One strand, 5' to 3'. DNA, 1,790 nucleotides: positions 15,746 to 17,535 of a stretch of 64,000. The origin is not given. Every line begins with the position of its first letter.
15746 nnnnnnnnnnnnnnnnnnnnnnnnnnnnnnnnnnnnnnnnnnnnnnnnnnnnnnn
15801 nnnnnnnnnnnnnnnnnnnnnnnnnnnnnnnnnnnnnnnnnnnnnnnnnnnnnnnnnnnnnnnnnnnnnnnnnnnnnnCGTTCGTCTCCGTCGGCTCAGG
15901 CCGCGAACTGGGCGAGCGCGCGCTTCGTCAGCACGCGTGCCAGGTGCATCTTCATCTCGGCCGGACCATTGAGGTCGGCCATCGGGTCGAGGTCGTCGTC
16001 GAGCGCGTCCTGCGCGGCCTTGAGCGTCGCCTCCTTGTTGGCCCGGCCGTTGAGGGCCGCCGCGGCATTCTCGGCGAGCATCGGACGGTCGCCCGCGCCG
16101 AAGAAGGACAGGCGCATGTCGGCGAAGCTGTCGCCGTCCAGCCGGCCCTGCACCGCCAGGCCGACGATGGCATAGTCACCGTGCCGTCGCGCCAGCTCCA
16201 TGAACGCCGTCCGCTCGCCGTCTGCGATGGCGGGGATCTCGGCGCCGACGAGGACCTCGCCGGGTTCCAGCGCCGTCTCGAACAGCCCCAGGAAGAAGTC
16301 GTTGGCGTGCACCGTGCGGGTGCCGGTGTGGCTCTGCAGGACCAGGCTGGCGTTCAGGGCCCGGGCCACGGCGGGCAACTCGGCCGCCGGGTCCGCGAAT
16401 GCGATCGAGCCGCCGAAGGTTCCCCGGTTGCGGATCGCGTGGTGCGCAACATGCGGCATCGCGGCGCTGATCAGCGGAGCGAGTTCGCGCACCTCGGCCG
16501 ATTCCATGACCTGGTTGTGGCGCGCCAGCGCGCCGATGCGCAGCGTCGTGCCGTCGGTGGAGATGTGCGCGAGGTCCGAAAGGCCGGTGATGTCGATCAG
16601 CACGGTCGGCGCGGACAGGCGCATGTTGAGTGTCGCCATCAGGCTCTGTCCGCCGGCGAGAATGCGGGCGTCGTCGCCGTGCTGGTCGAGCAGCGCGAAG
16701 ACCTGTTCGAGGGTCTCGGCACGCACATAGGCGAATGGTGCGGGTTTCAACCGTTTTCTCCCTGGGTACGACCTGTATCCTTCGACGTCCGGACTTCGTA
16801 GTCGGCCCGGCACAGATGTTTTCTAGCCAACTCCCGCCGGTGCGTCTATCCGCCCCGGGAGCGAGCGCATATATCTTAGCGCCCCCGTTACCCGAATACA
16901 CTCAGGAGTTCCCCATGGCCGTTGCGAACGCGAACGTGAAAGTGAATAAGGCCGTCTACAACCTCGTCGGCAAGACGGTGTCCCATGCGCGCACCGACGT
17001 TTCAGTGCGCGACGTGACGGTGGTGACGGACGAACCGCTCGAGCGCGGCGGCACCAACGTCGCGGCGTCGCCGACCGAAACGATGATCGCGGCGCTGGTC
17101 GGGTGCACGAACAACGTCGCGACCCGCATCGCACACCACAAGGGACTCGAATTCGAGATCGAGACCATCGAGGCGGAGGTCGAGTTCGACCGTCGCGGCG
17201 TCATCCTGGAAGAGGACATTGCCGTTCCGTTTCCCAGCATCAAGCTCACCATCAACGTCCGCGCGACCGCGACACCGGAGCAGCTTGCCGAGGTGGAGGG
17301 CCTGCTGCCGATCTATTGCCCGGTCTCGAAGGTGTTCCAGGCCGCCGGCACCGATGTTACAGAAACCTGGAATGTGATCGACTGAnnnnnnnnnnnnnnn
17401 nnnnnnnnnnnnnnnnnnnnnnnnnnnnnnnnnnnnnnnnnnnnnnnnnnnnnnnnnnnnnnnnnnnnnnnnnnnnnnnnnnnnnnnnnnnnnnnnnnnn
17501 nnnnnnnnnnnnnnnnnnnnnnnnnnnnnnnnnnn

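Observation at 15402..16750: Orphan CoxM/CoxS-like FAD plus 2Fe-2S pair with no molybdopterin large subunit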

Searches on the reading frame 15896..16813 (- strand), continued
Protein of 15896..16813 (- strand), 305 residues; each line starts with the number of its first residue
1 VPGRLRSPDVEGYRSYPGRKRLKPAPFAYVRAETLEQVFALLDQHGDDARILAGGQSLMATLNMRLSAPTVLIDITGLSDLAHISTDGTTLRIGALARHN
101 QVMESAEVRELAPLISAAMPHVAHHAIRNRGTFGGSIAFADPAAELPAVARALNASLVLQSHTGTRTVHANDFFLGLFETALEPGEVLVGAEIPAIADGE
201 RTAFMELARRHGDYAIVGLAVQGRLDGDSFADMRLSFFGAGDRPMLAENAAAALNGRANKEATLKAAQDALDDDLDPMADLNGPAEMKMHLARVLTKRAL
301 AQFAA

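Call 43: find_encoding_contigs(protein=P0215, flank=10000, max_places=3)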
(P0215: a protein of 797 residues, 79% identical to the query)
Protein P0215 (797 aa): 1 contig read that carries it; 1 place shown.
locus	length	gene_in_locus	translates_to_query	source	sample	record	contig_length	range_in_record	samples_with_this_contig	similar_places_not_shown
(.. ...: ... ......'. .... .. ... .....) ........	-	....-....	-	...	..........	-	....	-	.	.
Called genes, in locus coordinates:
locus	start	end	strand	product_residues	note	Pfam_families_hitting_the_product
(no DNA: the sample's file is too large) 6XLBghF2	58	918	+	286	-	PF00941:FAD_binding_5, PF03450:CO_deh_flav_C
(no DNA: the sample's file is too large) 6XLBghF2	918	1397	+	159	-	PF00111:Fer2, PF13085:Fer2_3 (weak), PF01799:Fer2_2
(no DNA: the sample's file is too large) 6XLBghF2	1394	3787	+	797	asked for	PF01315:Ald_Xan_dh_C, PF02738:MoCoBD_1, PF20256:MoCoBD_2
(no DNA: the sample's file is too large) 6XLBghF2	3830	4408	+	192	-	-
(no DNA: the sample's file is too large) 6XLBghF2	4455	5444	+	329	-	PF14226:DIOX_N, PF03171:2OG-FeII_Oxy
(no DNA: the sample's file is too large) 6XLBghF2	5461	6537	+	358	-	-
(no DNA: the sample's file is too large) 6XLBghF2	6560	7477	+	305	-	PF13517:FG-GAP_3 (faint), PF01839:FG-GAP (faint)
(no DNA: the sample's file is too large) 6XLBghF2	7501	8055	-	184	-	PF00719:Pyrophosphatase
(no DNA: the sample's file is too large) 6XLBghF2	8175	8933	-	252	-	-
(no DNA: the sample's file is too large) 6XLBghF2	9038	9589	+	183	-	PF01047:MarR (faint), PF12802:MarR_2, PF13463:HTH_27, PF22381:Staph_reg_Sar_Rot (weak), PF13545:HTH_Crp_2 (faint)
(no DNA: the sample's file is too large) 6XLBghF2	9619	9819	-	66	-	?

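Call 46: search_protein_families(library=pfam, proteins=[L022:8571-9845:-, L022:4070-4744:-, L022:3530-3961:-, L022:2325-3557:-, L026:13737-14396:-, L026:14393-15043:-, L026:14956-17007:-, L026:17069-18310:-, L026:18351-18878:-, L026:9365-10072:-])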
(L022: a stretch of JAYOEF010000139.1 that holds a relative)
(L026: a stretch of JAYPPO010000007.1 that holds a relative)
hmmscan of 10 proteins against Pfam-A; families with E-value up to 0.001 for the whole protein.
L022:8571-9845:- (424 aa): 2 families
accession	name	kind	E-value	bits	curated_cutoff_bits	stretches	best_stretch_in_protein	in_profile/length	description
PF05977.19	MFS_3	-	6.7e-34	117.7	27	1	38-406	23-390/524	Transmembrane secretion effector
PF07690.21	MFS_1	-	7.8e-33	114.3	33.4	2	33-363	4-334/347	Major Facilitator Superfamily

L022:4070-4744:- (224 aa): 1 family
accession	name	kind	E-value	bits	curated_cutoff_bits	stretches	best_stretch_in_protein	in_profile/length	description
PF00440.29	TetR_N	-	3.4e-12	46.4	24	1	26-71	1-47/47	Bacterial regulatory proteins, tetR family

L022:3530-3961:- (143 aa): 2 families
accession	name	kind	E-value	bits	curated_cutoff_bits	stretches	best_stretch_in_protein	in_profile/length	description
PF00903.31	Glyoxalase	-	3.6e-08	34.3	20.6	1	6-133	2-121/121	Glyoxalase/Bleomycin resistance protein/Dioxygenase superfamily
PF13669.12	Glyoxalase_4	-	1.9e-05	25.4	27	1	7-114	1-99/109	Glyoxalase/Bleomycin resistance protein/Dioxygenase superfamily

L022:2325-3557:- (410 aa): 3 families
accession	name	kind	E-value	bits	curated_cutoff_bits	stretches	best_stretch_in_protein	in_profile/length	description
PF08028.16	Acyl-CoA_dh_2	-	1.5e-28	100.2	22.7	1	257-388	2-133/134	Acyl-CoA dehydrogenase, C-terminal domain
PF00441.29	Acyl-CoA_dh_1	-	2.6e-07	31.3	22.4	1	258-380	18-130/150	Acyl-CoA dehydrogenase, C-terminal domain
PF02771.21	Acyl-CoA_dh_N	-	1.5e-05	25.8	22.9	1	38-104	17-83/113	Acyl-CoA dehydrogenase, N-terminal domain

L026:13737-14396:- (219 aa): 1 family
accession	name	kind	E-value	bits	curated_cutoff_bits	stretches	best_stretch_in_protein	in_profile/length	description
PF01494.25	FAD_binding_3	-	3e-08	33.7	22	1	99-164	278-346/349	FAD binding domain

L026:14393-15043:- (216 aa): 1 family
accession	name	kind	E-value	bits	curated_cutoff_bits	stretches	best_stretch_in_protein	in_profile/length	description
PF01494.25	FAD_binding_3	-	3.9e-08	33.4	22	1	35-198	3-166/349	FAD binding domain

L026:14956-17007:- (683 aa): 2 families
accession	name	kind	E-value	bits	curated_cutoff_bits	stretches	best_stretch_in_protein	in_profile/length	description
PF08028.16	Acyl-CoA_dh_2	-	8.1e-12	46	22.7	1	518-649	2-133/134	Acyl-CoA dehydrogenase, C-terminal domain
PF02771.21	Acyl-CoA_dh_N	-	8.8e-06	26.5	22.9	1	309-369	28-89/113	Acyl-CoA dehydrogenase, N-terminal domain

L026:17069-18310:- (413 aa): 3 families
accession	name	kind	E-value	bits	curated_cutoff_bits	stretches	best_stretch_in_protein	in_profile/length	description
PF05977.19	MFS_3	-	2e-40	139.2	27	1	27-399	19-390/524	Transmembrane secretion effector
PF07690.21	MFS_1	-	4e-31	108.6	33.4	2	25-241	3-220/347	Major Facilitator Superfamily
PF13347.12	MFS_2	-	2.6e-07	30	27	1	6-171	212-381/427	MFS/sugar transport protein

L026:18351-18878:- (175 aa): 1 family
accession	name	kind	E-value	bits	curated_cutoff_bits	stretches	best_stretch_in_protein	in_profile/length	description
PF07883.17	Cupin_2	-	3e-08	33.7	27.2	1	72-138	6-69/70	Cupin domain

L026:9365-10072:- (235 aa): 2 families
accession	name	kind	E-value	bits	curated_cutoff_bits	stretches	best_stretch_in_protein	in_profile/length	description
PF00903.31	Glyoxalase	-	4.8e-10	40.3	20.6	1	98-225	2-121/121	Glyoxalase/Bleomycin resistance protein/Dioxygenase superfamily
PF13669.12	Glyoxalase_4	-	6.1e-05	23.7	27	1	99-205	1-98/109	Glyoxalase/Bleomycin resistance protein/Dioxygenase superfamily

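Call 54: search_solved_structures(query=window:15896-16750:-, max_evalue=1e-10)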
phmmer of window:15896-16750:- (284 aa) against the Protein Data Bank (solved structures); distinct sequences matched with E-value up to 1e-10: 18.
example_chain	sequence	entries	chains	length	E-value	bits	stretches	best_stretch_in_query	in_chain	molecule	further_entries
7dqx_E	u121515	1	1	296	4.1e-54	187.1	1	1-281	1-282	6-hydroxypseudooxynicotine dehydrogenase complex subunit alpha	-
7dqx_B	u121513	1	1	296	5e-54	186.8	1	1-281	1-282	6-hydroxypseudooxynicotine dehydrogenase complex subunit alpha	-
8uem_B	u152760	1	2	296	4.6e-52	180.4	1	3-279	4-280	Carbon monoxide dehydrogenase medium chain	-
1ffv_C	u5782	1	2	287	4.8e-52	180.3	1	3-280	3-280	CUTM, FLAVOPROTEIN OF CARBON MONOXIDE DEHYDROGENASE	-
1ffu_C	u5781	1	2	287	2.6e-51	177.9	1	3-280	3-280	CUTM, FLAVOPROTEIN OF CARBON MONOXIDE DEHYDROGENASE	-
4zoh_B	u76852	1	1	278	2.1e-48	168.4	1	1-280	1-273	Putative oxidoreductase FAD-binding subunit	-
1t3q_C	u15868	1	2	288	4.7e-48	167.2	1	4-281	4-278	quinoline 2-oxidoreductase medium subunit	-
1zxi_C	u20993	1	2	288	3.1e-41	144.9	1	2-281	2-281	Carbon monoxide dehydrogenase medium chain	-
1n5w_C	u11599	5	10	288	4.2e-41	144.4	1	2-281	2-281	Carbon monoxide dehydrogenase medium chain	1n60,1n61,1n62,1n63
3hrd_C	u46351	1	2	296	6.4e-22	81.6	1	6-258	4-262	Nicotinate dehydrogenase FAD-subunit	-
5y6q_B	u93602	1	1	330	4.8e-17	65.6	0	5-166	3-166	Aldehyde oxidase medium subunit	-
1jro_A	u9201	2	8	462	3e-15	59.7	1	26-280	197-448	xanthine dehydrogenase, chain A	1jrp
2w3r_A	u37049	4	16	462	3e-15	59.7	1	26-280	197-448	XANTHINE DEHYDROGENASE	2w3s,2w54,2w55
5g5g_B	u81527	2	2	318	1.9e-12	50.6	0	6-116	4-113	PUTATIVE XANTHINE DEHYDROGENASE YAGR MOLYBDENUM-BINDING SU SUBUNIT | Aldehyde oxidoreductase FAD-binding subunit PaoB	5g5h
1rm6_B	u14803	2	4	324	1e-11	48.2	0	31-117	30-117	4-hydroxybenzoyl-CoA reductase beta subunit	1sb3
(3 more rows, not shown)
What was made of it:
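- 15896..16750 (-): M: FAD-binding medium subunit, 284 aa, TTG start. Best solved relative is KdhM 7DQX, 4e-54 (call 54).
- Closest known: 6-hydroxypseudooxynicotine dehydrogenase. Same: KdhM is the best solved relative of M (4e-54, call 54).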

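Call 56: search_solved_structures(query=L020:11407-13734:+, max_evalue=1e-30)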
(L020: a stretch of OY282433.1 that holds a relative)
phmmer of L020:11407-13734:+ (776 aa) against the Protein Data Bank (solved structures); distinct sequences matched with E-value up to 1e-30: 38.
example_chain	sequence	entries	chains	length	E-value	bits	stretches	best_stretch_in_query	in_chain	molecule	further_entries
1t3q_B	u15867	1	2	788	3.3e-131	442.2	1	1-775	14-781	quinoline 2-oxidoreductase large subunit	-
8uem_A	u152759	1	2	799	1.3e-130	440.2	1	7-775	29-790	Carbon monoxide dehydrogenase (Large chain), CoxL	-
1n5w_B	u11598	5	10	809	3.2e-104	352.9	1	10-761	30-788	Carbon monoxide dehydrogenase large chain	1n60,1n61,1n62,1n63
1zxi_B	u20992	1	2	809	4.3e-104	352.5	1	10-761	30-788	Carbon monoxide dehydrogenase large chain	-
1ffu_B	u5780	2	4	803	3.4e-100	339.6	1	4-775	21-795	CUTL, MOLYBDOPROTEIN OF CARBON MONOXIDE DEHYDROGENASE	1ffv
7dqx_A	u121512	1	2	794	5.1e-98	332.4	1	1-772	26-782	6-hydroxypseudooxynicotine dehydrogenase complex subunit gamma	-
4zoh_A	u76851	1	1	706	3e-83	283.6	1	89-755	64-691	Putative oxidoreductase molybdopterin-binding subunit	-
1rm6_A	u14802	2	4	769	8.4e-83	282.1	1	34-773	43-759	4-hydroxybenzoyl-CoA reductase alpha subunit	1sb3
1sij_A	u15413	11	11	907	4.8e-43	150.7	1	2-552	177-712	Aldehyde oxidoreductase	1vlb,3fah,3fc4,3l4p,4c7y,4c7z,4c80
2w55_B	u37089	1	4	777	1.4e-42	149.1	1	1-775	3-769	XANTHINE DEHYDROGENASE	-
1jro_B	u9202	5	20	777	1.6e-42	148.9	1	1-775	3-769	xanthine dehydrogenase, chain B | XANTHINE DEHYDROGENASE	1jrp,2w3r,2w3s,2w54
1dgj_A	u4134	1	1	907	9e-42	146.4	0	2-555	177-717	ALDEHYDE OXIDOREDUCTASE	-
5y6q_C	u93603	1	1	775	3.9e-41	144.3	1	35-754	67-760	Aldehyde oxidase large subunit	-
28mb_A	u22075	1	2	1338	1.2e-39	139.4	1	8-773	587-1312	Aldehyde oxidase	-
4uhw_A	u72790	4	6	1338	1.2e-39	139.4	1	8-773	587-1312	ALDEHYDE OXIDASE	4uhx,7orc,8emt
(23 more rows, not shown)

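Call 67: find_related_loci(query=A2, collection=metagenome_contigs, flank=10000)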
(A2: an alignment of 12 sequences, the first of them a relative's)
Query A2 (793 aa) in metagenome_contigs; peptide patterns used: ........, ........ (x = any residue, [..] = any of these).
600 stretches matched a pattern (row limit reached: there are more); 573 encode a relative of the query (tblastn E <= 1e-3); the best 80 are kept; 80 distinct loci.
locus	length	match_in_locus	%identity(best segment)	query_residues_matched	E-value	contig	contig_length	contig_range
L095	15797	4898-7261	76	1-788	0e+0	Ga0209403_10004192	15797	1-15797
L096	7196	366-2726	75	2-788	0e+0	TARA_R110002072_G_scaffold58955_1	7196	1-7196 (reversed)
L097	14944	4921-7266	70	8-788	0e+0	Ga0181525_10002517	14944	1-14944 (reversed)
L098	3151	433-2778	71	8-788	0e+0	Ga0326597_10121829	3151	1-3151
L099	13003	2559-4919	68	2-788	0e+0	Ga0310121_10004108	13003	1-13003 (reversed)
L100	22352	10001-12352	69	7-790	0e+0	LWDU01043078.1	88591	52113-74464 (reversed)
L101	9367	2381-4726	70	8-788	0e+0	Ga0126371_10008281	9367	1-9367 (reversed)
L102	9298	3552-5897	70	8-788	0e+0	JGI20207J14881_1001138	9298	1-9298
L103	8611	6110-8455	72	8-788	0e+0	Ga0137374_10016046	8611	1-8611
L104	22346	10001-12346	70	8-788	0e+0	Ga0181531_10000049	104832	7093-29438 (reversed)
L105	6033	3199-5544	70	8-788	0e+0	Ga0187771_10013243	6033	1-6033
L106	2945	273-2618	69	8-788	0e+0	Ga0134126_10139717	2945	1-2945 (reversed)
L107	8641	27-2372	71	8-788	0e+0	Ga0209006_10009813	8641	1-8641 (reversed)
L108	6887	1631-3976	70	8-788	0e+0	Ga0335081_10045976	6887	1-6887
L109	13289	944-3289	71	8-788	0e+0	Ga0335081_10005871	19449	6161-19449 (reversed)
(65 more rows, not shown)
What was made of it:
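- Tried and rejected: Metagenome scan with an L alignment (call 67).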

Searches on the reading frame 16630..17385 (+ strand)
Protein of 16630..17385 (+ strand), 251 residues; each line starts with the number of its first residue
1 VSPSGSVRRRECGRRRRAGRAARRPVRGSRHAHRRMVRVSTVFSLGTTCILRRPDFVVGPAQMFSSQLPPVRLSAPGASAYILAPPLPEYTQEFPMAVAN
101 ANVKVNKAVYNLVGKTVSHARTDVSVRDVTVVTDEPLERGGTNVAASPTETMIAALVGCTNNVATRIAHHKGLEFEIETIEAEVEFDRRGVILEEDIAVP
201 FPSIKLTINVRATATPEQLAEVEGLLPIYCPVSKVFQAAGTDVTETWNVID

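Call 4: search_protein_families(library=pfam, proteins=[window:16630-17385:+])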
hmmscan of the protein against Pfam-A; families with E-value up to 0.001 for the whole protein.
window:16630-17385:+ (251 aa): 1 family
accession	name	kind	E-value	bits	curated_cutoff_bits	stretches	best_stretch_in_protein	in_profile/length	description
PF02566.24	OsmC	-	1.2e-11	45.3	27.5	1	141-244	1-98/100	OsmC-like protein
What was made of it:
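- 16915..17385 (+): Divergent OsmC-like gene (context; not a conserved neighbour). PF02566 (call 4).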

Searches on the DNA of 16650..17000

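Call 60: search_rna_families(source=window, start=16650, end=17000, threshold=evalue, max_evalue=10)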
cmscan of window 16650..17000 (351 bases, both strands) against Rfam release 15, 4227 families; matches with E-value up to 10: 0.
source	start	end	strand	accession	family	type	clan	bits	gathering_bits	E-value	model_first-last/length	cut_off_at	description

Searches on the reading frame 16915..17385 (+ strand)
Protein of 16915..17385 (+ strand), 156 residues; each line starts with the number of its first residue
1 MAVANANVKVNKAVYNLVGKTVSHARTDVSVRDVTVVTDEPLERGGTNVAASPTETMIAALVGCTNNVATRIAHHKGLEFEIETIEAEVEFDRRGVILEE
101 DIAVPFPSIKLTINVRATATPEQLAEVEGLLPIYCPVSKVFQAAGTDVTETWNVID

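Call 12: search_protein_families(library=ncbifam, proteins=[window:16915-17385:+], max_evalue=0.00001)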
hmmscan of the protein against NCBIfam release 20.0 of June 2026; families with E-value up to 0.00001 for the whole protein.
window:16915-17385:+ (156 aa): 1 family
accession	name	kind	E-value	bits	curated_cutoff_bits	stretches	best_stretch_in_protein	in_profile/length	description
NF041052.1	OsmC_like_Se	domain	5e-15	55.7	95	1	21-144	10-133/144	OsmC-related (seleno)protein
